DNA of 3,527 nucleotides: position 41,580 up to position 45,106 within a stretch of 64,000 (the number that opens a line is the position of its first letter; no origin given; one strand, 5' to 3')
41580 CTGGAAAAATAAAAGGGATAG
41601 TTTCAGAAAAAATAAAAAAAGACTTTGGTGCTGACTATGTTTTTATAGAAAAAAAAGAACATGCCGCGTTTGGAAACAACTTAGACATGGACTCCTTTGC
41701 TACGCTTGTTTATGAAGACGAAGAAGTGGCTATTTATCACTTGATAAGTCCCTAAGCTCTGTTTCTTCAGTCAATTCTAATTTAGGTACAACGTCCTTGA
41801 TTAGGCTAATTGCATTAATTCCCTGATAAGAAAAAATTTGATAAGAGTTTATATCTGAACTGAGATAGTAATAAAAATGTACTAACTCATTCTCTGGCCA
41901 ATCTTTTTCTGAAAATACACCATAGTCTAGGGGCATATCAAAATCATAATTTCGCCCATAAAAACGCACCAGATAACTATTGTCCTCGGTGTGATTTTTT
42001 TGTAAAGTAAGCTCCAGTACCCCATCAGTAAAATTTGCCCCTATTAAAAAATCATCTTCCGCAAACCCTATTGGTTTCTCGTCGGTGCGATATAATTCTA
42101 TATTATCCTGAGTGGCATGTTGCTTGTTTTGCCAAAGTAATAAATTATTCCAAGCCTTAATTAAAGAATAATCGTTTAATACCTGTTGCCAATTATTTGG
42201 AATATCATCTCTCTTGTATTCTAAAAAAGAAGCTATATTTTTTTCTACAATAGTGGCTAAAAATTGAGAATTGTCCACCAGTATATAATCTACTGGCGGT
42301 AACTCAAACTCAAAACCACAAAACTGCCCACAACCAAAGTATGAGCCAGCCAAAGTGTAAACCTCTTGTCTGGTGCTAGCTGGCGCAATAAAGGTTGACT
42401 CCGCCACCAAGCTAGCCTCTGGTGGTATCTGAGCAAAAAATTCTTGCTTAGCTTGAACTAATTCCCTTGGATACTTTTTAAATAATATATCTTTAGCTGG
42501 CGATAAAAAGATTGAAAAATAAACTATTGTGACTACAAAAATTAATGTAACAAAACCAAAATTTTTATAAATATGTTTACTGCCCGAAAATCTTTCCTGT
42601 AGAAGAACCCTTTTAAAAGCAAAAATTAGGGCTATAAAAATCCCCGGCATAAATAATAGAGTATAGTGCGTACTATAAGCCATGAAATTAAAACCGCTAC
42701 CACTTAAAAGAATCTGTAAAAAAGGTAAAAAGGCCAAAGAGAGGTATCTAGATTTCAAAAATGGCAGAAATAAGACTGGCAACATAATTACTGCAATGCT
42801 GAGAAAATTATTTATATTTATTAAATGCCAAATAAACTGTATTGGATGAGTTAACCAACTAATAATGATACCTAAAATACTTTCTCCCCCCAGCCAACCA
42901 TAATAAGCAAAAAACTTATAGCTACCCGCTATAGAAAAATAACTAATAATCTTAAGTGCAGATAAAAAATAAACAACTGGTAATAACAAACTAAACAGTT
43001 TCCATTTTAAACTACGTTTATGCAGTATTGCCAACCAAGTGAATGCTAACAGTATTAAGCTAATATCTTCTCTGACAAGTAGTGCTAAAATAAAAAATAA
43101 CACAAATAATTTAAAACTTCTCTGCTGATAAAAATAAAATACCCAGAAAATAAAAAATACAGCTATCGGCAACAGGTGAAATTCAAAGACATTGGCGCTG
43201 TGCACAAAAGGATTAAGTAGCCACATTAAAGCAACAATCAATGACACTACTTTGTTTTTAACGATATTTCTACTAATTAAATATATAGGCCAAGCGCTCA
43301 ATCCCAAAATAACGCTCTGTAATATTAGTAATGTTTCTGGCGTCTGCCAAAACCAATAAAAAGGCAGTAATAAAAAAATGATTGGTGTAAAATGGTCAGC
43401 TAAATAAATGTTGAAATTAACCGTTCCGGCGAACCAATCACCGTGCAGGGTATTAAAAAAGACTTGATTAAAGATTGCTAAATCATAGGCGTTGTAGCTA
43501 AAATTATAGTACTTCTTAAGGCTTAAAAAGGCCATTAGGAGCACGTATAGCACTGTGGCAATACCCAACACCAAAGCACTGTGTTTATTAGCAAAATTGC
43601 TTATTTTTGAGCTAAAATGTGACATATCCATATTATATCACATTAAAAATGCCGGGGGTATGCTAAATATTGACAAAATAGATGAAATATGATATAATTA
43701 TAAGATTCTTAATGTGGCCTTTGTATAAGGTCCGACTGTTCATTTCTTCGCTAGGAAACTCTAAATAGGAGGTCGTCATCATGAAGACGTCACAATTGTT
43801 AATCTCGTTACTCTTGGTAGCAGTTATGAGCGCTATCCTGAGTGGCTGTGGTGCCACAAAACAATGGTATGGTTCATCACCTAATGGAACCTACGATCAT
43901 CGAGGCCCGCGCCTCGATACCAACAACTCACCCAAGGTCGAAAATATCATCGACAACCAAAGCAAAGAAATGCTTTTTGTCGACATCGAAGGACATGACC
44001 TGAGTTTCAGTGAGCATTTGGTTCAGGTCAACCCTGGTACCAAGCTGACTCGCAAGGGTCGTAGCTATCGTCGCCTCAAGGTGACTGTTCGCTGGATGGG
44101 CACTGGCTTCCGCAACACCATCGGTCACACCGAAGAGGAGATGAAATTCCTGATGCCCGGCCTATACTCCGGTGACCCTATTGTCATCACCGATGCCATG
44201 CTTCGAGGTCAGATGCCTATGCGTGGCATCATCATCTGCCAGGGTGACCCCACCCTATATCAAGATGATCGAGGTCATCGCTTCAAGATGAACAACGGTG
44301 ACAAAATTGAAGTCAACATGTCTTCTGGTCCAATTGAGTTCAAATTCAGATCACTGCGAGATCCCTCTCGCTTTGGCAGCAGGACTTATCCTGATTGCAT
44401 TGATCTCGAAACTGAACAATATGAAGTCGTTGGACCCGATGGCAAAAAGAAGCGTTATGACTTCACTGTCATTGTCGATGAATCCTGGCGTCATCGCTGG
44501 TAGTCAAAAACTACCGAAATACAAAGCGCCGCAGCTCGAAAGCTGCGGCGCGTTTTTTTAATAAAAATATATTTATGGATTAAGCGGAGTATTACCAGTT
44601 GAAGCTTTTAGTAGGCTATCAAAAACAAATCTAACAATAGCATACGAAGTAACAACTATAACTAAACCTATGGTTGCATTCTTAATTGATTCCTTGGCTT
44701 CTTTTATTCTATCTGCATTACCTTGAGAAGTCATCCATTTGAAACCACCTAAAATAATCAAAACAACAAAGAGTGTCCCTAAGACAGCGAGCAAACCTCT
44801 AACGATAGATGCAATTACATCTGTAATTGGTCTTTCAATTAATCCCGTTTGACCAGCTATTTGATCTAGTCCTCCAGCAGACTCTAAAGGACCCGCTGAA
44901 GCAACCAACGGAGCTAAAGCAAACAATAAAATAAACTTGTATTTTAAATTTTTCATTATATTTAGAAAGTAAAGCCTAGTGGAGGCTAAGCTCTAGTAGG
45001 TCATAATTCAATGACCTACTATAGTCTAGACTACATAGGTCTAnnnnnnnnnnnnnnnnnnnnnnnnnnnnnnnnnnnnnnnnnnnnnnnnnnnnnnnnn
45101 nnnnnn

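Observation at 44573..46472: Tandem array of four divergent paralogous small secreted two-helix proteins (pilin-like) sharing a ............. core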

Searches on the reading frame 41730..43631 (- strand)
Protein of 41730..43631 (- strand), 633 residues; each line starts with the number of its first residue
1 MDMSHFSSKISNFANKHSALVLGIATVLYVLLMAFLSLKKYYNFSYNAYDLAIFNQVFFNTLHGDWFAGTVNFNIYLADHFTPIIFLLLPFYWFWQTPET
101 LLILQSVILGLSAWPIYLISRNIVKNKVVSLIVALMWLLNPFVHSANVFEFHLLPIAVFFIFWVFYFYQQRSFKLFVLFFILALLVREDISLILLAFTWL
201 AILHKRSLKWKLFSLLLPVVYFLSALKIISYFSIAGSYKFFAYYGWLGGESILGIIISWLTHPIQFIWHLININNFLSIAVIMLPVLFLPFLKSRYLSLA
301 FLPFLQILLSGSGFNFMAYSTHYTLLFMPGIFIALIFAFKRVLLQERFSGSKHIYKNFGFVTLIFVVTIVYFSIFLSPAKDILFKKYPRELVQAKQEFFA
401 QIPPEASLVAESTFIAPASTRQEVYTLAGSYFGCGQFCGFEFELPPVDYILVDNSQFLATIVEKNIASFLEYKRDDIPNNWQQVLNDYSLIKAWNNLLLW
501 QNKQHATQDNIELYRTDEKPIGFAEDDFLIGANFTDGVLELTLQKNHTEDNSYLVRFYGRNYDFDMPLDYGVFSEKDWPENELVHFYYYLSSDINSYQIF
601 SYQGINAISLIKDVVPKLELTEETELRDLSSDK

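Call 7: search_protein_families(library=pfam, proteins=[window:41730-43631:-], max_evalue=0.001)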
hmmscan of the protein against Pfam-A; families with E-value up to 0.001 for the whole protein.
window:41730-43631:- (633 aa): 1 family
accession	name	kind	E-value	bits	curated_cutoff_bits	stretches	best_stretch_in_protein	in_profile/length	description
PF09852.15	DUF2079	-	4.5e-57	194.6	28.2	1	40-455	1-424/459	Predicted membrane protein (DUF2079)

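Call 44: search_protein_families(library=ncbifam, proteins=[window:41730-43631:-], max_evalue=0.01)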
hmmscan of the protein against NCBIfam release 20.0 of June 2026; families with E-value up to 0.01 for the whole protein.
window:41730-43631:- (633 aa): 1 family
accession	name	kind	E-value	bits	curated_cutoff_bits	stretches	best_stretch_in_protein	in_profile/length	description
NF046093.1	AZOBR_p60025_fam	subfamily_domain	8e-05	22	150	1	95-222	109-230/232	AZOBR_p60025 family cell surface glycopolymer formation protein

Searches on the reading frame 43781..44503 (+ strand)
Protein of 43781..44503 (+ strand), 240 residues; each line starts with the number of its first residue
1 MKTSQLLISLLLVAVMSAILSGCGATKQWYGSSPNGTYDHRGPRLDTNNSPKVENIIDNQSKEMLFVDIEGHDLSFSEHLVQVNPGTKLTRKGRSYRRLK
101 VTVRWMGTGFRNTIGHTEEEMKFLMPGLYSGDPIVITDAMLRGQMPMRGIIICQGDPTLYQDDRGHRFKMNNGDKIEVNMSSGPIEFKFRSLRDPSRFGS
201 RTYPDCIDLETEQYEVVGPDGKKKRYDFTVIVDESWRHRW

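Call 7: search_protein_families(library=pfam, proteins=[window:43781-44503:+], max_evalue=0.001)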
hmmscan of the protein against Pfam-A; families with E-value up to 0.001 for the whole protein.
window:43781-44503:+ (240 aa): 0 families

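Call 44: search_protein_families(library=ncbifam, proteins=[window:43781-44503:+], max_evalue=0.01)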
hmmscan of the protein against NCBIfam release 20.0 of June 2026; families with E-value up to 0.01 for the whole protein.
window:43781-44503:+ (240 aa): 0 families

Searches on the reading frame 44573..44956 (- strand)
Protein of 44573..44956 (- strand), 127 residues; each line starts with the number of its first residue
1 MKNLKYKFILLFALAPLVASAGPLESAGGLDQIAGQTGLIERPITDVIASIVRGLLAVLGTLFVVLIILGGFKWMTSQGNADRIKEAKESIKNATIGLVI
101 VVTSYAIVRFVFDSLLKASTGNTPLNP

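Call 3: search_protein_families(library=pfam, proteins=[window:44573-44956:-], max_evalue=1)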
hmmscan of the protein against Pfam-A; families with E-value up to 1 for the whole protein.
window:44573-44956:- (127 aa): 3 families
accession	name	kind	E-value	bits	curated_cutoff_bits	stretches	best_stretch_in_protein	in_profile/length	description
PF18895.5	T4SS_pilin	-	4.8e-11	43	26.6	1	42-111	3-71/71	Type IV secretion system pilin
PF04956.18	TrbC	-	0.00011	22.7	27.9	1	3-110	7-97/98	TrbC/VIRB2 pilin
PF02203.21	TarH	-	0.31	11.3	25.2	1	50-89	6-45/177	Tar ligand binding domain homologue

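Call 4: search_protein_families(library=ncbifam, proteins=[window:44573-44956:-], max_evalue=1)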
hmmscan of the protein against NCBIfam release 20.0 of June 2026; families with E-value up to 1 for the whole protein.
window:44573-44956:- (127 aa): 1 family
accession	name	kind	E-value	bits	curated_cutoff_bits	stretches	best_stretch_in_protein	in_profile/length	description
NF045849.1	ICE_MMCAP2_0565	equivalog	2.9e-09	36.5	40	1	42-113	7-78/80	Mbov_0395 family pilin-like conjugal transfer protein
